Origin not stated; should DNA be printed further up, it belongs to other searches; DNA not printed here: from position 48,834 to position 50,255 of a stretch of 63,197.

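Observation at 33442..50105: Three UbiD decarboxylase paralogs share one UbiX and a dedicated prFMN-precursor supply (type-2 IPP isomerase and a flavin-reductase-like ORF)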

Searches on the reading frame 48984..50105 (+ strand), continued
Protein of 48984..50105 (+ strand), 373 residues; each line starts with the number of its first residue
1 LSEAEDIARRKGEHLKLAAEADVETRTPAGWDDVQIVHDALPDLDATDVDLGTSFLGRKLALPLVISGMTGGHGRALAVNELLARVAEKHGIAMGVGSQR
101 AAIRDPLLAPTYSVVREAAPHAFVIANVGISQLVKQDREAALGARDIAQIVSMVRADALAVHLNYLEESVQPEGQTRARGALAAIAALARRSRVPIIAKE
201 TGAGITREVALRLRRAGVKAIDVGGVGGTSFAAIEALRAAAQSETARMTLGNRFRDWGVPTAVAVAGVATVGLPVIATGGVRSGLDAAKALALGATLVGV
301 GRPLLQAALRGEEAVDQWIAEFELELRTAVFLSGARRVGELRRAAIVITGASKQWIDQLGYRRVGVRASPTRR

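Call 49: find_homologous_proteins(query=L013:1842-2906:+)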
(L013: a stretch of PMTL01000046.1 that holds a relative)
Query L013:1842-2906:+ (355 aa): 3218 proteins with E <= 0.001 among 8000 candidates; the best 120 are listed.
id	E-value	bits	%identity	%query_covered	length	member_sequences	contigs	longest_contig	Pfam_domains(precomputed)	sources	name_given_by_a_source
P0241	2.9e-220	748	100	100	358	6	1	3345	PF01070.25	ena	-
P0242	1.1e-176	605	79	100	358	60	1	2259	PF01070.25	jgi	jgi:isopentenyl-diphosphate delta-isomerase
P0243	1.3e-174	598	78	100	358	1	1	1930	PF01070.25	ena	-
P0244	2.1e-174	598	79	100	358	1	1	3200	PF01070.25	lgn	-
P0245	3.3e-174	597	77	100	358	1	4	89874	PF01070.25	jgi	jgi:isopentenyl-diphosphate delta-isomerase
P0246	1.2e-173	595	78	100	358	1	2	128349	PF01070.25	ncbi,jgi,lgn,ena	ncbi:MAG TPA: type 2 isopentenyl-diphosphate Delta-isomerase [Acidimicrobiales bacterium]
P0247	2.6e-173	594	77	100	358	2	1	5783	PF01070.25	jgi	jgi:isopentenyl-diphosphate delta-isomerase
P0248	4.8e-173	593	78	100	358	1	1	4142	PF01070.25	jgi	jgi:isopentenyl-diphosphate Delta-isomerase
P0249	8.7e-173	592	78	100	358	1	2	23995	PF01070.25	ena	-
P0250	1.5e-172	592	77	100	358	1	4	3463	PF01070.25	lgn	-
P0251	1.4e-171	588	75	100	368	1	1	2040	PF01070.25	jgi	jgi:isopentenyl-diphosphate delta-isomerase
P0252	3.5e-170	584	76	100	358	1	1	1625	PF01070.25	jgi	jgi:isopentenyl-diphosphate delta-isomerase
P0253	1.1e-168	579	76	100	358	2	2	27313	PF01070.25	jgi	-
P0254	1.1e-167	575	74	100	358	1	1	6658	PF01070.25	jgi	jgi:isopentenyl-diphosphate delta-isomerase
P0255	1.6e-167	575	76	100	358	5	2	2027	PF01070.25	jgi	jgi:isopentenyl-diphosphate delta-isomerase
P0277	1.6e-118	414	61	99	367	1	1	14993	PF01070.25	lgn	-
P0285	1.0e-114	401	56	99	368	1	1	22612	PF01070.25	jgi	jgi:isopentenyl-diphosphate delta-isomerase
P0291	2.0e-113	397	56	99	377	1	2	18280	PF01070.25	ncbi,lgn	ncbi:MAG: type 2 isopentenyl-diphosphate Delta-isomerase [Streptosporangiaceae bacterium]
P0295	4.0e-113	396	57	99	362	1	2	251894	PF01070.25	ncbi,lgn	-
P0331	1.7e-110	388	54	99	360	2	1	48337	PF01070.25,PF00478.32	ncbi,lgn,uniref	ncbi:type 2 isopentenyl-diphosphate Delta-isomerase [Dactylosporangium sp. NPDC005572]|uniref:type 2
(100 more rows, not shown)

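Call 52: find_encoding_contigs(protein=P0246, flank=8000, max_places=2)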
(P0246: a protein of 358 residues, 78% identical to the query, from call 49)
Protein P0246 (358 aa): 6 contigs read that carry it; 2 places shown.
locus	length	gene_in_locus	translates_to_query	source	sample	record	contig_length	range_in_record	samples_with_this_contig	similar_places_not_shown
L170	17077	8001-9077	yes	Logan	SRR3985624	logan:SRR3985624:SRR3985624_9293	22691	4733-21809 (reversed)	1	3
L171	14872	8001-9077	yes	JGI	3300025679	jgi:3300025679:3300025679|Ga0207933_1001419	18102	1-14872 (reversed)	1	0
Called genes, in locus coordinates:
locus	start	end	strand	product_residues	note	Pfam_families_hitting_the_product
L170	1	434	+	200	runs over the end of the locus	PF02441:Flavoprotein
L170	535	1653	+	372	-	PF13379:NMT1_2 (weak), PF09084:NMT1, PF12974:Phosphonate-bd (weak)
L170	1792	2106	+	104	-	-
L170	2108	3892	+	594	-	PF00528:BPD_transp_1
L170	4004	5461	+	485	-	PF20695:UbiD_N, PF01977:UbiD, PF20696:UbiD_C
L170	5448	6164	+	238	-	PF00596:Aldolase_II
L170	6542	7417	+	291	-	PF01418:HTH_6, PF01380:SIS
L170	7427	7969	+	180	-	PF01613:Flavin_Reduct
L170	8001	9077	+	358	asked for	PF01070:FMN_dh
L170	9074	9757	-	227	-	PF00596:Aldolase_II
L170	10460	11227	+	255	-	PF00005:ABC_tran, PF13304:AAA_21 (faint)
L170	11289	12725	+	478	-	PF00171:Aldedh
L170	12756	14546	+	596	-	PF02776:TPP_enzyme_N, PF00205:TPP_enzyme_M, PF02775:TPP_enzyme_C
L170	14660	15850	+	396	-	PF02515:CoA_transf_3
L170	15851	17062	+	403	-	PF02515:CoA_transf_3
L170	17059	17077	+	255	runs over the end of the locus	PF00378:ECH_1, PF16113:ECH_2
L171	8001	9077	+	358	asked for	PF01070:FMN_dh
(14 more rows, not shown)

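Call 53: find_encoding_contigs(protein=P0295, flank=8000, max_places=2)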
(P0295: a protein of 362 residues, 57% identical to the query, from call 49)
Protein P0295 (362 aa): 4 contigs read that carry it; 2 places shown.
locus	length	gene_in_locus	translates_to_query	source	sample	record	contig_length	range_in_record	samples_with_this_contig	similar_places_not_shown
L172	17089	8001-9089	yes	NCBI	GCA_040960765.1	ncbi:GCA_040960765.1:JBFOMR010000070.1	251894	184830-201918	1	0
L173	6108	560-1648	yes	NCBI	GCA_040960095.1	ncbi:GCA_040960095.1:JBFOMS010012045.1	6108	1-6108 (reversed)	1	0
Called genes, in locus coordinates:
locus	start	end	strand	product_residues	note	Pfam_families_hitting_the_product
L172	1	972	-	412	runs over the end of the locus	PF06277:EutA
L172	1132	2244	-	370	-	PF07883:Cupin_2 (faint)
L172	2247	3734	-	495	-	PF20695:UbiD_N, PF01977:UbiD, PF20696:UbiD_C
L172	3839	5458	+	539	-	PF20695:UbiD_N, PF01977:UbiD, PF20696:UbiD_C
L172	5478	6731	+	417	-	PF02515:CoA_transf_3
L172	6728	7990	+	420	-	PF02515:CoA_transf_3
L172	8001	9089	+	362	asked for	PF01070:FMN_dh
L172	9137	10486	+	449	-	-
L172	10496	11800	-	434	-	-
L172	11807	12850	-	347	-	PF09084:NMT1, PF12974:Phosphonate-bd, PF13379:NMT1_2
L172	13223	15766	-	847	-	PF00082:Peptidase_S8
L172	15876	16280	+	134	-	-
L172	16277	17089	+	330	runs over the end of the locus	PF00389:2-Hacid_dh, PF02826:2-Hacid_dh_C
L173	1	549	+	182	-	?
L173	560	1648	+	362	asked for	PF01070:FMN_dh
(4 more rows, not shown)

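Call 54: find_encoding_contigs(protein=P0331, flank=8000, max_places=2)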
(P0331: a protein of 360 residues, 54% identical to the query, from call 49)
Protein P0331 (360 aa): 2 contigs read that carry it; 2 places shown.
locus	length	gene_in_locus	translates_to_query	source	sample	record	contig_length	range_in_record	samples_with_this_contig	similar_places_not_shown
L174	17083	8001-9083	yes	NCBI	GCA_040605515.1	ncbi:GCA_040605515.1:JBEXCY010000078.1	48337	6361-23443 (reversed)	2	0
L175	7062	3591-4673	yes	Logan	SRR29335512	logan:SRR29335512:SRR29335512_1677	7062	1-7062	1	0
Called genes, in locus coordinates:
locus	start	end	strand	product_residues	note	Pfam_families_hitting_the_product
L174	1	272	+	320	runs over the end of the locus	PF00296:Bac_luciferase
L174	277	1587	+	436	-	PF03972:MmgE_PrpD_N, PF19305:MmgE_PrpD_C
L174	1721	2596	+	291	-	PF01418:HTH_6, PF01380:SIS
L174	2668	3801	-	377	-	PF07690:MFS_1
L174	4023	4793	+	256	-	PF00005:ABC_tran, PF13304:AAA_21 (faint)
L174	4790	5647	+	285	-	PF00528:BPD_transp_1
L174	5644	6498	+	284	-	PF00528:BPD_transp_1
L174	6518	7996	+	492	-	PF20695:UbiD_N, PF01977:UbiD, PF20696:UbiD_C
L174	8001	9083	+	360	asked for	PF00478:IMPDH (faint), PF01070:FMN_dh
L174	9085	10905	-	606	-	PF13520:AA_permease_2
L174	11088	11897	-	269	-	PF13191:AAA_16 (weak), PF13476:AAA_23 (weak), PF00005:ABC_tran, PF13304:AAA_21 (faint)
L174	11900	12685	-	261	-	PF00528:BPD_transp_1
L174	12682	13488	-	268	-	PF00528:BPD_transp_1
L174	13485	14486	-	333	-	PF13379:NMT1_2, PF09084:NMT1, PF12974:Phosphonate-bd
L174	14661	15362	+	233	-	PF03737:RraA-like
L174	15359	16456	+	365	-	PF04303:PrpF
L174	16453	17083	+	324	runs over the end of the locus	PF13669:Glyoxalase_4 (faint), PF00903:Glyoxalase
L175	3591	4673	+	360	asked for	PF00478:IMPDH (faint), PF01070:FMN_dh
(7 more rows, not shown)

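Call 55: find_encoding_contigs(protein=P0291, flank=8000, max_places=1)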
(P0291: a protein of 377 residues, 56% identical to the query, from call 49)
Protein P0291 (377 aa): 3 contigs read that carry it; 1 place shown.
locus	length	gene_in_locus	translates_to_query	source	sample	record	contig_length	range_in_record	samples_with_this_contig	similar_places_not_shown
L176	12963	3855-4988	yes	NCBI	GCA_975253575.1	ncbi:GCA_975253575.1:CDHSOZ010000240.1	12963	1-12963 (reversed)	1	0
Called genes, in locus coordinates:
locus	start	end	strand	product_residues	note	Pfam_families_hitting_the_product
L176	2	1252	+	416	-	?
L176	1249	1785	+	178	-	PF01613:Flavin_Reduct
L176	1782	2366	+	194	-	PF02441:Flavoprotein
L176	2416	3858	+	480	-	PF20695:UbiD_N (weak), PF01977:UbiD, PF20696:UbiD_C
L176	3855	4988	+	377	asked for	PF01070:FMN_dh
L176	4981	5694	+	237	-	PF00596:Aldolase_II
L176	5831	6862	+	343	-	PF09084:NMT1, PF12974:Phosphonate-bd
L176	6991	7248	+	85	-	PF00005:ABC_tran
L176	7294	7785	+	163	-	PF00005:ABC_tran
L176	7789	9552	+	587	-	PF00528:BPD_transp_1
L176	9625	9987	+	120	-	PF07883:Cupin_2 (weak), PF05899:Cupin_3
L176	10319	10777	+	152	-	PF04075:F420H2_quin_red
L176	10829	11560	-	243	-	-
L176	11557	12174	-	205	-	PF00440:TetR_N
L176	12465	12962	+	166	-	?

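Call 56: find_encoding_contigs(protein=P0277, flank=8000, max_places=1)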
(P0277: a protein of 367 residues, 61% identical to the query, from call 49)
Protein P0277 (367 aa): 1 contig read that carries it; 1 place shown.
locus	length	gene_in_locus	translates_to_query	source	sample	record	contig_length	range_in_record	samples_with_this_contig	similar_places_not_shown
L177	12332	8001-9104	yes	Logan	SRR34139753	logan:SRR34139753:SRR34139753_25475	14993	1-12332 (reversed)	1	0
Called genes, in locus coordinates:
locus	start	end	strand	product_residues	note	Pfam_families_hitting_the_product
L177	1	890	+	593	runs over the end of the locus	PF02776:TPP_enzyme_N, PF00205:TPP_enzyme_M, PF02775:TPP_enzyme_C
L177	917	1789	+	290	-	PF01418:HTH_6, PF01380:SIS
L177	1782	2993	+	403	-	PF02515:CoA_transf_3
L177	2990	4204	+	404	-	PF02515:CoA_transf_3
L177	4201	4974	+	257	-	PF00378:ECH_1, PF16113:ECH_2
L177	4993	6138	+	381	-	PF22691:Thiolase_C_1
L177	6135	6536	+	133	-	PF12172:zf-ChsH2, PF01796:OB_ChsH2_C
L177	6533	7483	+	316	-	PF00296:Bac_luciferase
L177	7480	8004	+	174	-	PF01613:Flavin_Reduct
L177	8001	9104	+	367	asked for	PF01070:FMN_dh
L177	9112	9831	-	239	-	PF00596:Aldolase_II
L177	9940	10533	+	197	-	PF02441:Flavoprotein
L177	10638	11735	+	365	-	PF13379:NMT1_2, PF12974:Phosphonate-bd (weak), PF09084:NMT1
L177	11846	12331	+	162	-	?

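Call 77: find_encoding_contigs(protein=P0285, flank=8000, max_places=1)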
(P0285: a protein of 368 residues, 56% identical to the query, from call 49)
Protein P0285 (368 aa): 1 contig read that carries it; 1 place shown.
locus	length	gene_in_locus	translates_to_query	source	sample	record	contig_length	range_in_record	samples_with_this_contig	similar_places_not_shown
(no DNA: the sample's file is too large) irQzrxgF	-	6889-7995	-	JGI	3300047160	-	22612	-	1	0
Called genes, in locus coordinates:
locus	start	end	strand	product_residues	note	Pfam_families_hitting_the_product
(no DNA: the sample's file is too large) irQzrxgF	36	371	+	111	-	PF00378:ECH_1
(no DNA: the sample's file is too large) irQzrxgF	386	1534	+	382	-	PF22691:Thiolase_C_1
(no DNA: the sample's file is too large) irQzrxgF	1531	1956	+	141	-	PF12172:zf-ChsH2, PF01796:OB_ChsH2_C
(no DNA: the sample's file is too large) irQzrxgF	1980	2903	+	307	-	PF00296:Bac_luciferase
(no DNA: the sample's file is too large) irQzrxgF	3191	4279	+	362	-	PF03972:MmgE_PrpD_N, PF19305:MmgE_PrpD_C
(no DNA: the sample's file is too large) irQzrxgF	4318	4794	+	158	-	PF01613:Flavin_Reduct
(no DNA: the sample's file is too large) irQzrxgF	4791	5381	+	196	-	PF02441:Flavoprotein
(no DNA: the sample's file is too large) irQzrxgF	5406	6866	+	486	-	PF20695:UbiD_N (weak), PF01977:UbiD, PF20696:UbiD_C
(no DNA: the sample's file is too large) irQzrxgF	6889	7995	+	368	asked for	PF01070:FMN_dh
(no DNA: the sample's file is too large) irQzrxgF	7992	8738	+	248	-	PF00596:Aldolase_II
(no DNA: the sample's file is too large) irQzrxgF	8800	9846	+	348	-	PF09084:NMT1, PF13379:NMT1_2 (weak), PF12974:Phosphonate-bd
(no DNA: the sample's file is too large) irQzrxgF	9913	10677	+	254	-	PF00005:ABC_tran, PF13304:AAA_21 (faint)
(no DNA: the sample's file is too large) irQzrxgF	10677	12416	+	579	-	PF00528:BPD_transp_1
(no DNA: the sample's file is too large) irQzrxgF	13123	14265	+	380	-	PF01594:AI-2E_transport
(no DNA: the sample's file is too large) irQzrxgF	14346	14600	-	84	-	PF06305:LapA_dom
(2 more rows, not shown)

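Call 82: search_protein_families(library=pfam, proteins=[L016:6087-8855:+, L016:8859-9857:+, L016:13145-14182:+, L018:6871-8226:-, L018:8592-9773:-, L018:11877-12617:-, L031:6606-8720:+, L031:8746-9924:-, L017:7238-8548:+, L017:8545-10035:+], max_evalue=0.00001)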
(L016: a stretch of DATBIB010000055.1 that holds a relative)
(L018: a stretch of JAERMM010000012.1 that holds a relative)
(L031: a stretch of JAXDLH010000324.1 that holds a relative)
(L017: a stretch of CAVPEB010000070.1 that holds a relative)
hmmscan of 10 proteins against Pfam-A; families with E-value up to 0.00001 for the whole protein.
L016:6087-8855:+ (922 aa): 3 families
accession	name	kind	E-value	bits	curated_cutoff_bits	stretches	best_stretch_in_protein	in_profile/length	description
PF20256.3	MoCoBD_2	-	3e-69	234.1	27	1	583-855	3-283/283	Molybdopterin cofactor-binding domain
PF02738.23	MoCoBD_1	-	6.9e-63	212.4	27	1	327-559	11-244/244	Molybdopterin cofactor-binding domain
PF01315.27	Ald_Xan_dh_C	-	2.4e-19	70.1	31.3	1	199-301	1-110/110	Aldehyde oxidase and xanthine dehydrogenase, a/b hammerhead domain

L016:8859-9857:+ (332 aa): 2 families
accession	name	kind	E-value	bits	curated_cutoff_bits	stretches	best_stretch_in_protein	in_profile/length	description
PF00941.27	FAD_binding_5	-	1.9e-38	132.4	27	1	4-219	3-169/170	FAD binding domain in molybdopterin dehydrogenase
PF03450.22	CO_deh_flav_C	-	8.1e-21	74.5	25.5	1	228-323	2-101/102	CO dehydrogenase flavoprotein C-terminal domain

L016:13145-14182:+ (345 aa): 1 family
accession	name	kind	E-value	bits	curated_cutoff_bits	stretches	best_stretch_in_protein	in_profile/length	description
PF02621.19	VitK2_biosynth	-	9.3e-62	209.2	26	1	69-329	3-250/252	Menaquinone biosynthesis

L018:6871-8226:- (451 aa): 3 families
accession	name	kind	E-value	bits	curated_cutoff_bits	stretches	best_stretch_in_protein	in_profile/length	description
PF01769.21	MgtE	-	1.2e-30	106.8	27.6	1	321-444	1-125/125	Divalent cation transporter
PF00571.33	CBS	-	2.6e-23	82.6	24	2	199-254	1-56/57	CBS domain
PF03448.22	MgtE_N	-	4.1e-21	75.9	25.9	1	33-132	2-101/102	MgtE intracellular N domain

L018:8592-9773:- (393 aa): 1 family
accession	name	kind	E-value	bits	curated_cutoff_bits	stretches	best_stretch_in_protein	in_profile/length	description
PF01264.26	Chorismate_synt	-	4.8e-116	387.5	27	1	16-365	1-327/327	Chorismate synthase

L018:11877-12617:- (246 aa): 1 family
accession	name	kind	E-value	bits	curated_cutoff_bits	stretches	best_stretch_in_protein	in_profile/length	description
PF02190.22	LON_substr_bdg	-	5e-41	141.3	28.7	1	32-216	1-193/200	ATP-dependent protease La (LON) substrate-binding domain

L031:6606-8720:+ (704 aa): 1 family
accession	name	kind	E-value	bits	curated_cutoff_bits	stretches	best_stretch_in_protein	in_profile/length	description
PF13520.12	AA_permease_2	-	1.2e-29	103.9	27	1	122-522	4-405/427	Amino acid permease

L031:8746-9924:- (392 aa): 1 family
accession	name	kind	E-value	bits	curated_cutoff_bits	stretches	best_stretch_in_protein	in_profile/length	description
PF01264.26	Chorismate_synt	-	6.2e-115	383.8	27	1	16-364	2-327/327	Chorismate synthase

L017:7238-8548:+ (436 aa): 2 families
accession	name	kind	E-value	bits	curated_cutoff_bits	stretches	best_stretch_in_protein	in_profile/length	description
PF00206.25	Lyase_1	-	1.7e-52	179.2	27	1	8-283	8-310/312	Lyase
PF10397.14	ADSL_C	-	4.3e-19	69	32.7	1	349-433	1-78/79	Adenylosuccinate lyase C-terminus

L017:8545-10035:+ (496 aa): 0 families

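Call 83: search_protein_representatives(protein=window:48984-50105:+)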
Query: 373 residues. Proteins with E-value up to 0.001 (for the whole library): 4128; up to 1e-10: 2199; up to 1e-30: 893. The best 150 are listed.
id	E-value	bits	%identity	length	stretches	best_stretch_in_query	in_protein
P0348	9.2e-115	400.0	66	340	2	114-361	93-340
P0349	2.4e-111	388.7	60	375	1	6-361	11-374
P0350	5.4e-100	351.4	50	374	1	3-359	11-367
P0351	1.2e-98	347.1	54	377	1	7-361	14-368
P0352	4.4e-97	341.9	57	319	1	5-319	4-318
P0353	1.2e-91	324.1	46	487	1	20-364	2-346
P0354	2.3e-91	323.1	46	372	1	6-361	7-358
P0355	5.8e-90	318.5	46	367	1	9-360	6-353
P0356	1.7e-89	316.9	47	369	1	8-361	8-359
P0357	3.4e-89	315.9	97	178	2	60-192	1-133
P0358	3.6e-89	315.9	46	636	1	7-362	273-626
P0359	9.7e-89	314.4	46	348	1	9-358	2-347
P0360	2.3e-88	313.2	50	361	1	7-359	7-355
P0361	6.5e-88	311.7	44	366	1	8-359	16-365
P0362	1.6e-87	310.4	45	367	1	8-362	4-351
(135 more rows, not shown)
